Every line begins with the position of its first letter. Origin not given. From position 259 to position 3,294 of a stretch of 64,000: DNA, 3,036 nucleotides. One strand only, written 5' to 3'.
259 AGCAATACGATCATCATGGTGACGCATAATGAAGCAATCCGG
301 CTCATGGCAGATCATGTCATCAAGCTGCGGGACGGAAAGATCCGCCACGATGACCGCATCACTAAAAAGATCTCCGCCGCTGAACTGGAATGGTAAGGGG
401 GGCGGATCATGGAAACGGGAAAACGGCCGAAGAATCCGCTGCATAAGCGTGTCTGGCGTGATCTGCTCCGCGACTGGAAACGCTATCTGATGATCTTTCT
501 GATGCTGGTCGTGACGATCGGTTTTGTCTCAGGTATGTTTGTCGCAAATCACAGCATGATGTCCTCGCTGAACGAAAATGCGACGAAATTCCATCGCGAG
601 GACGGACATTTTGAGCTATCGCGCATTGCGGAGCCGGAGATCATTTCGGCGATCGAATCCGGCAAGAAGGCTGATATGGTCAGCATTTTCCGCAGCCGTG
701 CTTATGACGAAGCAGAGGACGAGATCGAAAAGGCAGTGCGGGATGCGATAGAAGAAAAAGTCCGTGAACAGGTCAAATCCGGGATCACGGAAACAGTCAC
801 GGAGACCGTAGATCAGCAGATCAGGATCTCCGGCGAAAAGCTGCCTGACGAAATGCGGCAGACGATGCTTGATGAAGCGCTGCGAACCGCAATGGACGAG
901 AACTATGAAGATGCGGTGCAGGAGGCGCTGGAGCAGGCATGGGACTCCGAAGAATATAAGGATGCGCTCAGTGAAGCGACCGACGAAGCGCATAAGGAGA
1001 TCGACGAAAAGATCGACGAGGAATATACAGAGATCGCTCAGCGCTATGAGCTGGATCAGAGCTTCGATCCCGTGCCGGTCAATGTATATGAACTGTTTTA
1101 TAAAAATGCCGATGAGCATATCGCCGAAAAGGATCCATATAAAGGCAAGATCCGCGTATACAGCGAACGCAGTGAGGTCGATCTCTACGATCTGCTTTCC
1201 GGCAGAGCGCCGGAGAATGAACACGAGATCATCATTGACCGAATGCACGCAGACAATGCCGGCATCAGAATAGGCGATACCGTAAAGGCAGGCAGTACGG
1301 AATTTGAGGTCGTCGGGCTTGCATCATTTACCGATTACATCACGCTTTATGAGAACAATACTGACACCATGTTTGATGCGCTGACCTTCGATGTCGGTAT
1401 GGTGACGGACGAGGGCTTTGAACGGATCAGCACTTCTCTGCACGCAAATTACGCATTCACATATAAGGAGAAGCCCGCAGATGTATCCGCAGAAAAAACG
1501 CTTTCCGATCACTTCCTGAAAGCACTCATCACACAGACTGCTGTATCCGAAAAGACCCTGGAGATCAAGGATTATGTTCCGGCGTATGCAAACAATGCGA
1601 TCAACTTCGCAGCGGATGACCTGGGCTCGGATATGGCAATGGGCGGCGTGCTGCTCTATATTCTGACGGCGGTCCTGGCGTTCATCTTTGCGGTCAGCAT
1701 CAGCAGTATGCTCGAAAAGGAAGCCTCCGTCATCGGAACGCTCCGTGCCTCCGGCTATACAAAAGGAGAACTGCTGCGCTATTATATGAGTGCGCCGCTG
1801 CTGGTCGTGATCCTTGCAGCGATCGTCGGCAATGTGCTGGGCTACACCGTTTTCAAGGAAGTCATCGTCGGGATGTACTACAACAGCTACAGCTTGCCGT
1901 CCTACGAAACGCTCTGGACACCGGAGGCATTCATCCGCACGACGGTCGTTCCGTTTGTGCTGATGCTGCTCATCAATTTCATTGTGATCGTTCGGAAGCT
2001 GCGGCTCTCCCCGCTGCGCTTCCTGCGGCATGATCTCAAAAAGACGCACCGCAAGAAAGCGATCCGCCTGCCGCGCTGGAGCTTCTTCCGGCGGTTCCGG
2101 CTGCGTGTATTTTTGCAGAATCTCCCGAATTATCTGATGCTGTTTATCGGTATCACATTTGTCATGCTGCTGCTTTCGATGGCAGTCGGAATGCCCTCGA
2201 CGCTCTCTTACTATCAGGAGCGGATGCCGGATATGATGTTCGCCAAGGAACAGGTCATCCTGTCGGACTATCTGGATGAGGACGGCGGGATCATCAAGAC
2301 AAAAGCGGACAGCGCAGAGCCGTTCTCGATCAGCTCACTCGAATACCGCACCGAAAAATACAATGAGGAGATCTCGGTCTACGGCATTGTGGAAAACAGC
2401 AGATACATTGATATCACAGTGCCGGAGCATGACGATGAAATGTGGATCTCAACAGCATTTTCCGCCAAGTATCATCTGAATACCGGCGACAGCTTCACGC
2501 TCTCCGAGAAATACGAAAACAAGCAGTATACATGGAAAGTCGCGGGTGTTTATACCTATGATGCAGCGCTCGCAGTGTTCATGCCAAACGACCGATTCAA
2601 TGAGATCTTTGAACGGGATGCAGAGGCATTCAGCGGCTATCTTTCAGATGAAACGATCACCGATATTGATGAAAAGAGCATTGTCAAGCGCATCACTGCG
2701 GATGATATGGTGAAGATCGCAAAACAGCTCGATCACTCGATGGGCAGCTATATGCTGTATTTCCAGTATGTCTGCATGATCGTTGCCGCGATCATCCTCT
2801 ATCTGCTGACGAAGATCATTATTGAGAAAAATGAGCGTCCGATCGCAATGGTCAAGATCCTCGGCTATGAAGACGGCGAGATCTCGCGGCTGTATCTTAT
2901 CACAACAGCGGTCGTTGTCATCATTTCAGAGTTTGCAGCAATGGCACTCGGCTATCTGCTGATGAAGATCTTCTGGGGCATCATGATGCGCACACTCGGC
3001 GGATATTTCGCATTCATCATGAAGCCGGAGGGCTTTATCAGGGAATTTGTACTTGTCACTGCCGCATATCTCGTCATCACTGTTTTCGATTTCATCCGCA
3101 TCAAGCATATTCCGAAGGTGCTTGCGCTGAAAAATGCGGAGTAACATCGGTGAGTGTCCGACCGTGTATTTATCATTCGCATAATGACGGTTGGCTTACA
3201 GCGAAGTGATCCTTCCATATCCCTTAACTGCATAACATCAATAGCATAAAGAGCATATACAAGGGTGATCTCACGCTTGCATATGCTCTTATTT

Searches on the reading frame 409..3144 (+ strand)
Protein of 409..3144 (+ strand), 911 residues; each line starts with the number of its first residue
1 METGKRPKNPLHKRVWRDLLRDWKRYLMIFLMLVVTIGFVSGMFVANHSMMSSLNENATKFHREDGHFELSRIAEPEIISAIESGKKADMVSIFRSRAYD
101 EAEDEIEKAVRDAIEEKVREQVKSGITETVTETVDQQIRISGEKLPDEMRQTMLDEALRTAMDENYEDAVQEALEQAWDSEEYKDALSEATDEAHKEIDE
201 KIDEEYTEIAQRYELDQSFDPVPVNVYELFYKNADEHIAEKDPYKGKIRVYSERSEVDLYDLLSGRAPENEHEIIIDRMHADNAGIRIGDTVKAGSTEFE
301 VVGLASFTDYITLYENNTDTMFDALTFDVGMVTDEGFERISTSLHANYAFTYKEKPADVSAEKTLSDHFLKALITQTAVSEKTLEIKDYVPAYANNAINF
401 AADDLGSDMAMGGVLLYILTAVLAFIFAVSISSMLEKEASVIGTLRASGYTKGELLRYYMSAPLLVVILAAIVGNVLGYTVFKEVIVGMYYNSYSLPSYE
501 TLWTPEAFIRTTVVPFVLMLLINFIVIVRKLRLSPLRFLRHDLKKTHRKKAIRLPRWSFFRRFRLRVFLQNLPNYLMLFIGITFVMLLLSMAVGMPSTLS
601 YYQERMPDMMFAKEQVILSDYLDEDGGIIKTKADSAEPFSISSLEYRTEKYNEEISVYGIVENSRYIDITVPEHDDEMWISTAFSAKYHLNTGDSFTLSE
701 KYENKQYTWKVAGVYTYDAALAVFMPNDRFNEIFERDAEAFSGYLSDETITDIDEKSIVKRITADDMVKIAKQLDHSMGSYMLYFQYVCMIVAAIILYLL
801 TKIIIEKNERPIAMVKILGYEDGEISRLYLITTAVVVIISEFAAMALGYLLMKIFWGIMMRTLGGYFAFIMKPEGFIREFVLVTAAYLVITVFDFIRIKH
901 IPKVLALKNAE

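Call 91: search_protein_families(library=pfam, proteins=[window:409-3144:+], max_evalue=0.0001)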
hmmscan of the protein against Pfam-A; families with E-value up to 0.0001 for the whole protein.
window:409-3144:+ (911 aa): 2 families
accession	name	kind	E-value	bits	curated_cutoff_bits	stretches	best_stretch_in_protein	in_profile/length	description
PF02687.27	FtsX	-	2.2e-22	79.8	25.5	2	414-535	2-120/120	FtsX-like permease C-terminal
PF12704.14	MacB_PCD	-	3.4e-07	31.2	27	0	578-730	8-176/207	MacB-like periplasmic core domain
